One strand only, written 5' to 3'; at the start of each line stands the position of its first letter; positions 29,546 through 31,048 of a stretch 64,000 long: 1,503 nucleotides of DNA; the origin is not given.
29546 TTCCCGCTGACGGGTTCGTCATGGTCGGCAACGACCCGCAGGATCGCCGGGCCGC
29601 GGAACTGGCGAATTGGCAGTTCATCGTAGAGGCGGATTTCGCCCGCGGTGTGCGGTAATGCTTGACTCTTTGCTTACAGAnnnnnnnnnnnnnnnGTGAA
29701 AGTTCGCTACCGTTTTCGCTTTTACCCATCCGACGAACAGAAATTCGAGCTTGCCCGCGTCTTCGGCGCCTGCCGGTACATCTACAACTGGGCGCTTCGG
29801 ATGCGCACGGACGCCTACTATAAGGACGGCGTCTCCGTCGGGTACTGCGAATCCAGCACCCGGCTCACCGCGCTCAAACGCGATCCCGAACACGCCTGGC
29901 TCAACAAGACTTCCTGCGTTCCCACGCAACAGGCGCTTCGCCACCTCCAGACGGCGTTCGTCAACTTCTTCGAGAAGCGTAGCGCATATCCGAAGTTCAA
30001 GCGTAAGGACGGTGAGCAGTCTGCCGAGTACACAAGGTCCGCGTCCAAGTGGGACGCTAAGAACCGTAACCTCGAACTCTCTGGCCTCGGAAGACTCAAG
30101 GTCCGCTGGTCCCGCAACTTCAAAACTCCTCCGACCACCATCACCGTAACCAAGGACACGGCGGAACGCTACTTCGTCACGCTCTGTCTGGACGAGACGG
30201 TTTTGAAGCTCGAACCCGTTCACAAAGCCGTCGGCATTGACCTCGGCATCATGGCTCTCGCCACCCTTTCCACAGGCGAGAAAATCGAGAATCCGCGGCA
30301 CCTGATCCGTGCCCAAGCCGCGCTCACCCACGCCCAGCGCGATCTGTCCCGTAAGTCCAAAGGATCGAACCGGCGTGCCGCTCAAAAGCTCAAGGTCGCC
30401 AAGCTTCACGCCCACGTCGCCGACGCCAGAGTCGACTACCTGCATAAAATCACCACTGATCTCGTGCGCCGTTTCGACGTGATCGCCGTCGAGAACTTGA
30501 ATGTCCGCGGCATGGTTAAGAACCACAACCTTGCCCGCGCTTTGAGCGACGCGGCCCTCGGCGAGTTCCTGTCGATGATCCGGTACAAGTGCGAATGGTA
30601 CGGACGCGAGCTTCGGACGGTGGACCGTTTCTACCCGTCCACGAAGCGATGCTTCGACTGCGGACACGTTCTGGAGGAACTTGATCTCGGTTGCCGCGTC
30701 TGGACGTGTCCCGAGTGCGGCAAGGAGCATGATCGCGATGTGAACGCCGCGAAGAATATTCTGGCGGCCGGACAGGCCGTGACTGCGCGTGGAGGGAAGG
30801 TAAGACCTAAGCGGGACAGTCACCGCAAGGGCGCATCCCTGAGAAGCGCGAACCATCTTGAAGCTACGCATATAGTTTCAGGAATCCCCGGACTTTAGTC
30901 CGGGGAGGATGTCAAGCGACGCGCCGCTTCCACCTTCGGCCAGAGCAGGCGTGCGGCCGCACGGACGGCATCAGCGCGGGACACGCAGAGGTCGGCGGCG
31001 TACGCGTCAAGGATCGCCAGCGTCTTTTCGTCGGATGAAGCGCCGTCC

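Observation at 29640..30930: TnpB #1 with an intact right-end hairpin; two different TnpB genes in one phage segment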

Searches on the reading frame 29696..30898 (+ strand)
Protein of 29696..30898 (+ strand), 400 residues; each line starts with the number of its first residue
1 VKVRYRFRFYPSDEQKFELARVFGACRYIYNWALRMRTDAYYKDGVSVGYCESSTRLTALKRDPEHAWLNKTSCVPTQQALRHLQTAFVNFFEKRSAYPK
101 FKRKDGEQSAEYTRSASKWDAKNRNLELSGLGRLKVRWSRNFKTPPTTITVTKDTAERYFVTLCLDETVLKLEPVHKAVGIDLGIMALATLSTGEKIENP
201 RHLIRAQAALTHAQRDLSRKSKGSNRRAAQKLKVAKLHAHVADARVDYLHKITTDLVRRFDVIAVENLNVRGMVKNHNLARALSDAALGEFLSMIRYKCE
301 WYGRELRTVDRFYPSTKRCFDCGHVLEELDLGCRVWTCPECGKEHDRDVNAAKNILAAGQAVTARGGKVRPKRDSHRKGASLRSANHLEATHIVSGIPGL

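Call 3: search_protein_families(library=pfam, proteins=[window:29696-30898:+], max_evalue=0.01)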
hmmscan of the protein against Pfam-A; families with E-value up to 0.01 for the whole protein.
window:29696-30898:+ (400 aa): 5 families
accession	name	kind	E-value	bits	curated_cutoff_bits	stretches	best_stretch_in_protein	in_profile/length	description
PF01385.25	OrfB_IS605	-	8.4e-30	103.9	30.5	1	169-276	9-119/120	Probable transposase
PF07282.18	Cas12f1-like_TNB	-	4e-25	88.2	26.3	1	289-355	2-60/60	Cas12f1-like, TNB domain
PF12323.14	HTH_OrfB_IS605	-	5.1e-17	61.5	21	1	1-44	1-45/47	Helix-turn-helix domain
PF24460.1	DUF7575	-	0.003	17.3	28.5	1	336-349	4-17/28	Domain of unknown function (DUF7575)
PF13248.11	Zn_ribbon_3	-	0.0058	16.5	27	0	337-350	4-17/26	zinc-ribbon domain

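Call 15: find_homologous_proteins(query=window:29696-30898:+)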
Query window:29696-30898:+ (400 aa): 7918 proteins with E <= 0.001 among 8000 candidates; the best 120 are listed.
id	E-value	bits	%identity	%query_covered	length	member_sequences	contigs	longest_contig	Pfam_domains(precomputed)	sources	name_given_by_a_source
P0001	1.3e-271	918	100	100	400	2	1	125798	PF12323.15,PF01385.26,PF07282.19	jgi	-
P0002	1.7e-210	717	79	99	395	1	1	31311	PF12323.15,PF01385.26,PF07282.19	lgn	-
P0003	1.0e-208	711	79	99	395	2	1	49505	PF12323.15,PF01385.26,PF07282.19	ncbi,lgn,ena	-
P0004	1.5e-208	711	78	100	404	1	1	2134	PF12323.15,PF01385.26,PF07282.19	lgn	-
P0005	1.6e-208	711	79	99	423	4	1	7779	PF12323.15,PF01385.26,PF07282.19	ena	-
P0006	2.4e-208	710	79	99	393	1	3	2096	PF12323.15,PF01385.26,PF07282.19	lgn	-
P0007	1.9e-207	707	78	99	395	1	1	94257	PF12323.15,PF01385.26,PF07282.19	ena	-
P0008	5.0e-206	702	79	99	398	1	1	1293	PF12323.15,PF01385.26,PF07282.19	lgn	-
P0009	5.2e-206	702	78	100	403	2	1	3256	PF12323.15,PF01385.26,PF07282.19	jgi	-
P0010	2.9e-205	700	77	99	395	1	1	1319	PF12323.15,PF01385.26,PF07282.19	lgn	-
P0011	1.0e-202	691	76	100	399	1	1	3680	PF12323.15,PF01385.26,PF07282.19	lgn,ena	-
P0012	1.9e-202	691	76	100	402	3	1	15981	PF12323.15,PF01385.26,PF07282.19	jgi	jgi:putative transposase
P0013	2.6e-202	690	76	100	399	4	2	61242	PF12323.15,PF01385.26,PF07282.19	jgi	jgi:putative transposase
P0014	4.9e-201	686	75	100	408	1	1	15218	PF12323.15,PF01385.26,PF07282.19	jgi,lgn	jgi:putative transposase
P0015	1.4e-200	684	76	99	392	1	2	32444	PF12323.15,PF01385.26,PF07282.19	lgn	-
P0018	6.3e-200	682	77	99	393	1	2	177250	PF12323.15,PF01385.26,PF07282.19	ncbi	-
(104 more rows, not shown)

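Call 16: find_related_loci(query=window:29696-30898:+, collection=viral_contigs, flank=3000)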
Query window:29696-30898:+ (400 aa) in viral_contigs; peptide patterns used: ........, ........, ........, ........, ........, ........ (x = any residue, [..] = any of these).
24 stretches matched a pattern; 5 encode a relative of the query (tblastn E <= 1e-3); 5 distinct loci.
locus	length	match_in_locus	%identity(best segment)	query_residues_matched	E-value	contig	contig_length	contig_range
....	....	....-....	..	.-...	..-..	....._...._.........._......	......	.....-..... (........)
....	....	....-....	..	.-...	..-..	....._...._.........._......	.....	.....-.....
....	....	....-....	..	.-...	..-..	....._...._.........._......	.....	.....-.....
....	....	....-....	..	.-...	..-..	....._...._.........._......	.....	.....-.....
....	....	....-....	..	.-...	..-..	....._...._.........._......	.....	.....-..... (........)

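Call 17: find_encoding_contigs(protein=P0001, flank=10000, max_places=3)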
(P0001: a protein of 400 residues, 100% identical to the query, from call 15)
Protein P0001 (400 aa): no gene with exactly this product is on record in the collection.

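Call 18: find_encoding_contigs(protein=P0003, flank=4000, max_places=2)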
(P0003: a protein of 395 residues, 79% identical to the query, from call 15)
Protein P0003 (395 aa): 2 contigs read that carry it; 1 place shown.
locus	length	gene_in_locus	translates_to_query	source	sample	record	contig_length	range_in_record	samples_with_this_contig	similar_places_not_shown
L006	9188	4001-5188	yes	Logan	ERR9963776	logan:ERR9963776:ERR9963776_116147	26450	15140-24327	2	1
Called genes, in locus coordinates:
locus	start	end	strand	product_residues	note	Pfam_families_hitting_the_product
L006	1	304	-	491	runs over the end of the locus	-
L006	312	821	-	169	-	PF01841:Transglut_core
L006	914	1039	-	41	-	-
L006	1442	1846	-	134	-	-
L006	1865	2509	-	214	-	-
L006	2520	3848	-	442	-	PF01385:OrfB_IS605, PF07282:Cas12f1-like_TNB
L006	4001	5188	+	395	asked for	PF12323:HTH_OrfB_IS605, PF01385:OrfB_IS605, PF07282:Cas12f1-like_TNB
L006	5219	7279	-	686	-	-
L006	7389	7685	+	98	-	-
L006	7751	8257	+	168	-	-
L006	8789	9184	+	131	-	-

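Call 19: find_encoding_contigs(protein=P0007, flank=4000, max_places=2)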
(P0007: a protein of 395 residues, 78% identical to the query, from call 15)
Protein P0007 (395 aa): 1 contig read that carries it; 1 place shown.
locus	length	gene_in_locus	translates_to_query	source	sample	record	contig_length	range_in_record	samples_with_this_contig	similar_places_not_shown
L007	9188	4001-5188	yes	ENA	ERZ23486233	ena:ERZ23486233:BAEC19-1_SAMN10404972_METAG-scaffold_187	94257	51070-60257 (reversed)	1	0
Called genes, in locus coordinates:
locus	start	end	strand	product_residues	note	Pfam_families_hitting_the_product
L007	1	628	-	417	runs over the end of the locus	PF12323:HTH_OrfB_IS605, PF01385:OrfB_IS605, PF07282:Cas12f1-like_TNB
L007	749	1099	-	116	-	-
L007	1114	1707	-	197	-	-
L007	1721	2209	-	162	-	-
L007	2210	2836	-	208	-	-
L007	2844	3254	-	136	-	-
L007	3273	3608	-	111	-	-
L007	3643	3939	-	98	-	-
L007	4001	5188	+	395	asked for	PF12323:HTH_OrfB_IS605, PF01385:OrfB_IS605, PF07282:Cas12f1-like_TNB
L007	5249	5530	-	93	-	-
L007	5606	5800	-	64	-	-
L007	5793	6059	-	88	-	-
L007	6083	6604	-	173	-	-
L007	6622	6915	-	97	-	-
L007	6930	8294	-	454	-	-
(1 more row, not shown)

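Call 20: find_encoding_contigs(protein=P0018, flank=4000, max_places=2)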
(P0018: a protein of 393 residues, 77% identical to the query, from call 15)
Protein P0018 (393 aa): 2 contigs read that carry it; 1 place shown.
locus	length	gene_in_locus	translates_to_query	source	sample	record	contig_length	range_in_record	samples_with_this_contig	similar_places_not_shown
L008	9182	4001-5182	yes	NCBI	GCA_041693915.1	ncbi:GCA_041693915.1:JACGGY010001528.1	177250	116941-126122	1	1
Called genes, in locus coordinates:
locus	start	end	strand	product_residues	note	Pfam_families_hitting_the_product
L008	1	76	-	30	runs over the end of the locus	-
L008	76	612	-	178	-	-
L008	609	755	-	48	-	-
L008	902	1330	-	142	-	PF13392:HNH_3 (faint)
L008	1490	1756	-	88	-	-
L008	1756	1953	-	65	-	-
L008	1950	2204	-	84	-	-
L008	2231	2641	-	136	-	PF13392:HNH_3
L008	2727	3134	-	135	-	PF19474:DUF6011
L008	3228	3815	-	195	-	-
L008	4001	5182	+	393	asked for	PF12323:HTH_OrfB_IS605, PF01385:OrfB_IS605, PF07282:Cas12f1-like_TNB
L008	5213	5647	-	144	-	PF13578:Methyltransf_24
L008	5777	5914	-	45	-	-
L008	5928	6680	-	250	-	-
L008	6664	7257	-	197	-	PF10111:Glyco_tranf_2_2 (faint), PF13641:Glyco_tranf_2_3 (weak), PF00535:Glycos_transf_2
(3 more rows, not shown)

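Call 25: search_solved_structures(query=window:29696-30898:+, show_alignments=2)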
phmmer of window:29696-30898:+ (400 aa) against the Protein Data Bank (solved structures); distinct sequences matched with E-value up to 0.001: 16.
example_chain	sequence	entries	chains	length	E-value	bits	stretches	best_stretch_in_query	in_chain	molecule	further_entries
9yyg_A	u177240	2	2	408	5.7e-80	272.5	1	6-388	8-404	AI-designed RNA-guided nuclease | AI-generated RNA-guided nuclease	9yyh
8bf8_A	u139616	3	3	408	5.8e-68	233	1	6-388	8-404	RNA-guided DNA endonuclease TnpB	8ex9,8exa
8h1j_A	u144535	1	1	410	6.4e-68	232.9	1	6-388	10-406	RNA-guided DNA endonuclease TnpB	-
8iaz_A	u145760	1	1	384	6e-48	167.1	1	5-356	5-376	Transposase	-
9jfo_A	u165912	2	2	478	6.2e-37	130.8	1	229-362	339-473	LaTranC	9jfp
9jfq_A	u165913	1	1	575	1.1e-36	130.1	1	229-362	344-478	LaTranC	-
9j09_A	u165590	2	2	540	4e-28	101.8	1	196-390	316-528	Transposase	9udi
9b0l_P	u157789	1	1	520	1.3e-13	54.1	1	223-359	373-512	TnpB-like protein L79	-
23vu_A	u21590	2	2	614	3.7e-09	39.4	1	244-356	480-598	UnCas12m4a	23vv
8j1j_A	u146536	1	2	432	2.6e-07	33.4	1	154-356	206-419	Transposase IS605 OrfB C-terminal domain-containing protein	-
8j3r_A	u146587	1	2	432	6.4e-07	32.1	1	152-356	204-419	Transposase IS605 OrfB C-terminal domain-containing protein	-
8j12_A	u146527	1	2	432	9.3e-07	31.5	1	154-356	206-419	Transposase IS605 OrfB C-terminal domain-containing protein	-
8hr5_A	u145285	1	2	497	2.6e-06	30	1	172-365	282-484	Transposase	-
7wju_A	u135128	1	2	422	5.6e-06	29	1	194-356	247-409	OrfB_Zn_ribbon domain-containing protein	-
8dzj_A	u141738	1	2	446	6.4e-06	28.8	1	194-356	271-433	OrfB_Zn_ribbon domain-containing protein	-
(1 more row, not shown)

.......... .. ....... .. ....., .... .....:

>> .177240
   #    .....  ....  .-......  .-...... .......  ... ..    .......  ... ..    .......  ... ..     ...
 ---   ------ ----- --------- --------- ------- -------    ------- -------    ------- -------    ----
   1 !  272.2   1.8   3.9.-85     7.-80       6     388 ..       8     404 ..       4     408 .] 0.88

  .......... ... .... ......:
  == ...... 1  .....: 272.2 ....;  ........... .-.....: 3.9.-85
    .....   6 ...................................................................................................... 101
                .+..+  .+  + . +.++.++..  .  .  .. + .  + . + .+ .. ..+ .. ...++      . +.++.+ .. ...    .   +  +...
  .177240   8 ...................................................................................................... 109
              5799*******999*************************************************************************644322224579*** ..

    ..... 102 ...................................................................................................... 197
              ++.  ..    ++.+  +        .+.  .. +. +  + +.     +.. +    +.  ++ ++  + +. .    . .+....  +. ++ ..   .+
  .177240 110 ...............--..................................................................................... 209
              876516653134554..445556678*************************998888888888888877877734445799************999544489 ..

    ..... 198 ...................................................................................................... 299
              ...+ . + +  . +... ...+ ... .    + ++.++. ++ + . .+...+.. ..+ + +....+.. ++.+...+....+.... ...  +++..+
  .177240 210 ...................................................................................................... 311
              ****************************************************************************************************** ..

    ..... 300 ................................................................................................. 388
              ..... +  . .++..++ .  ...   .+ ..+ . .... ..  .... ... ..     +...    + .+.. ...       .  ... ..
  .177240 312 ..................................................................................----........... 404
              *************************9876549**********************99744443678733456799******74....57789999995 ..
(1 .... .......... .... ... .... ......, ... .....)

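Call 26: find_related_loci(query=A3, collection=genome_contigs, flank=3000)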
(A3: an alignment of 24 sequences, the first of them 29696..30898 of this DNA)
Query A3 (400 aa) in genome_contigs; peptide patterns used: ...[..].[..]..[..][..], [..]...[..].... (x = any residue, [..] = any of these).
600 stretches matched a pattern (row limit reached: there are more); 592 encode a relative of the query (tblastn E <= 1e-3); the best 80 are kept; 80 distinct loci.
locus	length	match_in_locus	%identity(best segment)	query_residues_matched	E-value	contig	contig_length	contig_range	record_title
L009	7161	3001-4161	63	1-388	5e-166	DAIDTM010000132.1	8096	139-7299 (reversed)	MAG TPA_asm: Anaerolineae bacterium isolate clean1805 k141_28322, whole genome shotgun sequence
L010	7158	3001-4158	59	1-386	2e-150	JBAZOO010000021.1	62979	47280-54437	MAG: Lentisphaeria bacterium isolate SO_2017_LW4_98 scaffold_1236_c1_LW137-91_2017, whole genome shotgun sequence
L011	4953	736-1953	53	1-394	7e-137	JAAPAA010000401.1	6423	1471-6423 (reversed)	MAG: Thiobacillaceae bacterium isolate AHI16 k141_1719700, whole genome shotgun sequence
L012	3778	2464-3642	54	1-395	6e-140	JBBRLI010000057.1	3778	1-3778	MAG: Vulcanimicrobiales bacterium isolate La1_maxbin2.006 LA1C_X2.006_k141_706254L_3778_cov_19.8730, whole genome shotgu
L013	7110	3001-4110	55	5-373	4e-135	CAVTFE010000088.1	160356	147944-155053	MAG: uncultured bacterium isolate MFD00822.bin.2.150 genome assembly, contig: contig_89699, whole genome shotgun sequenc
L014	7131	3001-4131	53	5-380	6e-128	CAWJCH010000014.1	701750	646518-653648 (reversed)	MAG: uncultured Chloroflexia bacterium isolate MFD06714.bin.2.15 genome assembly, contig: contig_23031, whole genome sho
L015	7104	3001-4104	53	1-371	1e-126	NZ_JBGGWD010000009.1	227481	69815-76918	Fibrella musci strain WM1 contig9, whole genome shotgun sequence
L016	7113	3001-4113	53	1-372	1e-125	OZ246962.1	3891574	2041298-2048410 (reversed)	MAG: Endozoicomonas sp. isolate 6882c0ec-832b-4062-ba84-d61c2ea044f2 genome assembly, chromosome: 1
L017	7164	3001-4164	50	5-400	1e-123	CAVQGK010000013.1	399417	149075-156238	MAG: uncultured Chloroflexia bacterium isolate MFD05502.bin.2.92 genome assembly, contig: contig_62080, whole genome sho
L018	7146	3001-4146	51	5-386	7e-124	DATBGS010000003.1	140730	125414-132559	MAG TPA_asm: Ktedonobacterales bacterium isolate SMAG_U3844 k141_5909966, whole genome shotgun sequence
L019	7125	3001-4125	51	5-373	2e-122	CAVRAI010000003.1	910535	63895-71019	MAG: uncultured Chloroflexia bacterium isolate MFD00031.bin.1.177 genome assembly, contig: contig_19789, whole genome sh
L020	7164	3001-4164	51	5-386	7e-122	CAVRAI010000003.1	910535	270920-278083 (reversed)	MAG: uncultured Chloroflexia bacterium isolate MFD00031.bin.1.177 genome assembly, contig: contig_19789, whole genome sh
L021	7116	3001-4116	50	5-373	1e-120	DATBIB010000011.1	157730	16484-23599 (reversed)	MAG TPA_asm: Ktedonobacterales bacterium isolate SMAG_U3883 k141_203846, whole genome shotgun sequence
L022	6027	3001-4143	50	5-384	1e-120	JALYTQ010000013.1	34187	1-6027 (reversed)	MAG: Chloroflexota bacterium isolate LIV bin34 SD1462_NODE_105_length_34187_cov_1.327422, whole genome shotgun sequence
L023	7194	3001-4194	51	1-400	3e-120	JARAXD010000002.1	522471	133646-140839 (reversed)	Streptomyces sp. ME19-03-3 ME19-03-3_2, whole genome shotgun sequence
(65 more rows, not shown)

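Call 28: find_related_loci(query=window:29696-30898:+, collection=metagenome_contigs, flank=4000)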
Query window:29696-30898:+ (400 aa) in metagenome_contigs; peptide patterns used: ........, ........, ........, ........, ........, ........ (x = any residue, [..] = any of these).
208 stretches matched a pattern; 34 encode a relative of the query (tblastn E <= 1e-3); 34 distinct loci.
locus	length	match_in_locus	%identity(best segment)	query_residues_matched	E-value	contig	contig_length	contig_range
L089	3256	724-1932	78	1-400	0e+0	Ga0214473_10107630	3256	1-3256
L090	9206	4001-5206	78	1-400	0e+0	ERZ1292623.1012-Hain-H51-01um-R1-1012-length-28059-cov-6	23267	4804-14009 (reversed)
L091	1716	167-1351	73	1-395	0e+0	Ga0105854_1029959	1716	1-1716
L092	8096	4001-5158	57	1-387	9e-148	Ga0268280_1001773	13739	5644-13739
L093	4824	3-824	77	122-395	1e-142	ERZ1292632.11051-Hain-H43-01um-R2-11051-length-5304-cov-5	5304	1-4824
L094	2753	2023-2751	60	1-244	4e-98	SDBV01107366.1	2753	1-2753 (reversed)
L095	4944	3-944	46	72-384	2e-87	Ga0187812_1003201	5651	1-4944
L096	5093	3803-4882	38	5-359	2e-84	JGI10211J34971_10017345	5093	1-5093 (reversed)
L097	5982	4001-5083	41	5-359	2e-83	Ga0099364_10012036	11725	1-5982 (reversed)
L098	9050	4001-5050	40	1-359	2e-79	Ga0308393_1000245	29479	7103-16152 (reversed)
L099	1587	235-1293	37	5-355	3e-83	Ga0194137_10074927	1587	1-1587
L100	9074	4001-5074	38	1-359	2e-78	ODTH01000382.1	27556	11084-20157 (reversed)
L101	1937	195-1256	37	5-359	2e-81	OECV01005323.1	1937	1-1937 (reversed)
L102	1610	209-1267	35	5-355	1e-82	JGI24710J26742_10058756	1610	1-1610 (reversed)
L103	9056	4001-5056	34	5-359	3e-67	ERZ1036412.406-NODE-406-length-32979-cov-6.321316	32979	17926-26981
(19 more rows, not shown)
